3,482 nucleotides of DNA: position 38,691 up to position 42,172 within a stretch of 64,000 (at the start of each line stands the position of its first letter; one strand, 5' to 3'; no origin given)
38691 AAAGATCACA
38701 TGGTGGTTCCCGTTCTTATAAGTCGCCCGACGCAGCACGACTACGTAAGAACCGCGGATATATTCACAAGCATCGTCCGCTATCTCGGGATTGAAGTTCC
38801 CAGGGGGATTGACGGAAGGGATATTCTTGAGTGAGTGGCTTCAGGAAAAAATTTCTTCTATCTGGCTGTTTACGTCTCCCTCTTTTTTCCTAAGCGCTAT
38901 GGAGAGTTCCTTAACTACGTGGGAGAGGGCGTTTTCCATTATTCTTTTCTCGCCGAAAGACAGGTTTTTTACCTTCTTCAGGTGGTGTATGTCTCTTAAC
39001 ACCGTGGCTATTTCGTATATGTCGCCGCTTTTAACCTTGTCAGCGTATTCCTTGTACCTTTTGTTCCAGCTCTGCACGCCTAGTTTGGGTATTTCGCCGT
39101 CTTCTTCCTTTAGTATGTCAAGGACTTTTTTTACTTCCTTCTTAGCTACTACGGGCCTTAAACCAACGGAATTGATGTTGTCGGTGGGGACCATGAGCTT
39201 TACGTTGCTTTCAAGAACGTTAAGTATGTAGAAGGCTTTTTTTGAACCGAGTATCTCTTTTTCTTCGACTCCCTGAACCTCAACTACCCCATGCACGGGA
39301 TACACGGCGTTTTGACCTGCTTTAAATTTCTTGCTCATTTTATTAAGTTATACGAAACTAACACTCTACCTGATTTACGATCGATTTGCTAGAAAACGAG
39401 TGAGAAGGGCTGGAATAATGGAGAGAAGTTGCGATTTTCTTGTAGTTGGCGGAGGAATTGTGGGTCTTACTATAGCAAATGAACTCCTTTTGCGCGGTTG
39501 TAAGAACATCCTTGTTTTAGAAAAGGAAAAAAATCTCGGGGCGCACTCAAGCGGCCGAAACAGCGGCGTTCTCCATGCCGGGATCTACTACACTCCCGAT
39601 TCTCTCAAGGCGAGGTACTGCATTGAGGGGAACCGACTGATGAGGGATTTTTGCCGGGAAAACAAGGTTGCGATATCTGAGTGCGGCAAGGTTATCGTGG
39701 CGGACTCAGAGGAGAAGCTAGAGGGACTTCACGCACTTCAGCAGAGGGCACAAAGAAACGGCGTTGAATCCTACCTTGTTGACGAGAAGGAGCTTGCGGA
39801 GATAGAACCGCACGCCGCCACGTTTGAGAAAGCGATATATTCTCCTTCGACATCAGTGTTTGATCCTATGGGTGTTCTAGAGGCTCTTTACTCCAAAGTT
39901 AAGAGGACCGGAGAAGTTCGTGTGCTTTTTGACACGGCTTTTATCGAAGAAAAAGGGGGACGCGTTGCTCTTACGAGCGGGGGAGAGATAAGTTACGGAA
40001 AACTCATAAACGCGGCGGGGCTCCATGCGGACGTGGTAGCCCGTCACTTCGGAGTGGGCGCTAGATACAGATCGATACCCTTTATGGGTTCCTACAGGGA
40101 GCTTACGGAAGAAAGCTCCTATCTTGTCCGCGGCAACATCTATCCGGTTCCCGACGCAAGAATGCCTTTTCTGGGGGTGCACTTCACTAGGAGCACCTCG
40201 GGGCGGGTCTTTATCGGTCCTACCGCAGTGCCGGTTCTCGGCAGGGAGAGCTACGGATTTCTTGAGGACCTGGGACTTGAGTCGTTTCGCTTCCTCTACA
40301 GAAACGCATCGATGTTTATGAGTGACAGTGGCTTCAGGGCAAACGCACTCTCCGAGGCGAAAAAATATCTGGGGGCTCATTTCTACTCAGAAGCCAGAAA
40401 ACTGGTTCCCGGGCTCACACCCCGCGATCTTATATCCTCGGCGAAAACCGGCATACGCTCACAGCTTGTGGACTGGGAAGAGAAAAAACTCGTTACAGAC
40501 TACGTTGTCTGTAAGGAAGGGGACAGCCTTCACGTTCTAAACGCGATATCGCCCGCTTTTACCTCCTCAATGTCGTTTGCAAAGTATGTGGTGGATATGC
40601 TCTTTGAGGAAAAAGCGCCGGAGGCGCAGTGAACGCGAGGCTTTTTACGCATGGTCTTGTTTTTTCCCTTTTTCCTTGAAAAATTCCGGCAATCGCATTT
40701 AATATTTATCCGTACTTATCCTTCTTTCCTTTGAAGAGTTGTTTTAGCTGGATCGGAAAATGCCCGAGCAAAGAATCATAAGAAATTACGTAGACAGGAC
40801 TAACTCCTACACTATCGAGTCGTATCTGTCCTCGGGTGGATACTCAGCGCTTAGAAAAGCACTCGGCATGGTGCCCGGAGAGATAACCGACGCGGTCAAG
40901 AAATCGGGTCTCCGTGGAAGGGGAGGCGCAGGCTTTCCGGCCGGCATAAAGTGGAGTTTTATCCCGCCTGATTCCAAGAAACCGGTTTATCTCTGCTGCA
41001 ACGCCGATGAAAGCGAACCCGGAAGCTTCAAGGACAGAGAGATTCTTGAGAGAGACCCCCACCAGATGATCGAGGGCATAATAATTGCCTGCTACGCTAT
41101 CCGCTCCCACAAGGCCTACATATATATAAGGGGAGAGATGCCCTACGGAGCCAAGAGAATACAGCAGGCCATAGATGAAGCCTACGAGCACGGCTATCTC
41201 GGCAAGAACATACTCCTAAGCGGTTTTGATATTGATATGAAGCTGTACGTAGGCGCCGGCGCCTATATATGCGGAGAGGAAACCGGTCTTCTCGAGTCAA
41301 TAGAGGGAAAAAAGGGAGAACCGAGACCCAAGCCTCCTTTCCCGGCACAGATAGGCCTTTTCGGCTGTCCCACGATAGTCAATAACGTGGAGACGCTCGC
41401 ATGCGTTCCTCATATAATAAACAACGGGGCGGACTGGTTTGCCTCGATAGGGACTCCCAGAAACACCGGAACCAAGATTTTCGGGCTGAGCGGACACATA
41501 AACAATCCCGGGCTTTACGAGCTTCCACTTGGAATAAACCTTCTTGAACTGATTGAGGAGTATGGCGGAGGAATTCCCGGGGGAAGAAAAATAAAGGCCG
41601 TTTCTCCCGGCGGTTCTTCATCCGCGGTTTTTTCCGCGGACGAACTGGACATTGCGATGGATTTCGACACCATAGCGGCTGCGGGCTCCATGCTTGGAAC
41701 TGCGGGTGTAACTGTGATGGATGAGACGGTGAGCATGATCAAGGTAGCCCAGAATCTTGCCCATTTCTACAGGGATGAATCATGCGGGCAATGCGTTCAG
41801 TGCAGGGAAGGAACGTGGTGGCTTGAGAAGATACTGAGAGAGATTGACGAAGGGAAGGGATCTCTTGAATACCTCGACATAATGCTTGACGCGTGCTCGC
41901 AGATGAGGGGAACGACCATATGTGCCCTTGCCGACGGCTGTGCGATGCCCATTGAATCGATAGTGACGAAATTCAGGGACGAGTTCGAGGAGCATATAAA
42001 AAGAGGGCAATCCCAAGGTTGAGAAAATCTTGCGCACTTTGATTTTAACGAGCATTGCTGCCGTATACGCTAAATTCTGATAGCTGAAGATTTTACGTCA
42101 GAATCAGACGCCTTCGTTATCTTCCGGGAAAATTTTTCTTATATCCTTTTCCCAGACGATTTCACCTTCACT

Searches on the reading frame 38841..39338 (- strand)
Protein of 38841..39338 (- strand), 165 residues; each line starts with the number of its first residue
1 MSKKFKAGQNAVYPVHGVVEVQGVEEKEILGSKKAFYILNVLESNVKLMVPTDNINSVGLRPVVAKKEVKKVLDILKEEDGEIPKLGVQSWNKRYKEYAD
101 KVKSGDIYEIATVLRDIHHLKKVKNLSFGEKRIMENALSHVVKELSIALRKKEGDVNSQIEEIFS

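Call 79: search_protein_families(library=pfam, proteins=[window:38841-39338:-], max_evalue=0.00001)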
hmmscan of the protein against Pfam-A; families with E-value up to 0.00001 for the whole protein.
window:38841-39338:- (165 aa): 2 families
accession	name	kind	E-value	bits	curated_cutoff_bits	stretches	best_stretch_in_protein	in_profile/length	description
PF21095.3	CarD_C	-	2.5e-24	85.5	23.1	1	71-160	1-86/87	CarD, C-terminal domain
PF02559.22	CarD_TRCF_RID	-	2.2e-12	47.3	23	1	5-64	1-57/57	CarD-like/TRCF RID domain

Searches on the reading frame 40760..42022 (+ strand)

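Call 79: search_protein_families(library=pfam, proteins=[window:40760-42022:+], max_evalue=0.00001)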
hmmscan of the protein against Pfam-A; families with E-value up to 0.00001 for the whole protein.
window:40760-42022:+ (420 aa): 4 families
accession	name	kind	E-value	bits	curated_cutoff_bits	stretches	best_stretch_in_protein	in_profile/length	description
PF01512.22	Complex1_51K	-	3.2e-48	163.8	31.2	1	46-217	1-149/150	Nuo51 FMN-binding domain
PF10589.14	NADH_4Fe-4S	-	1.4e-29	102.3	23.5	1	328-412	1-85/85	NADH-ubiquinone oxidoreductase-F iron-sulfur binding region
PF10531.15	SLBB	-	8.6e-09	35.5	27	1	241-287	2-51/55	SLBB domain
PF22461.2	SLBB_2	-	4.3e-08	33.6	27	1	241-303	3-66/79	SLBB domain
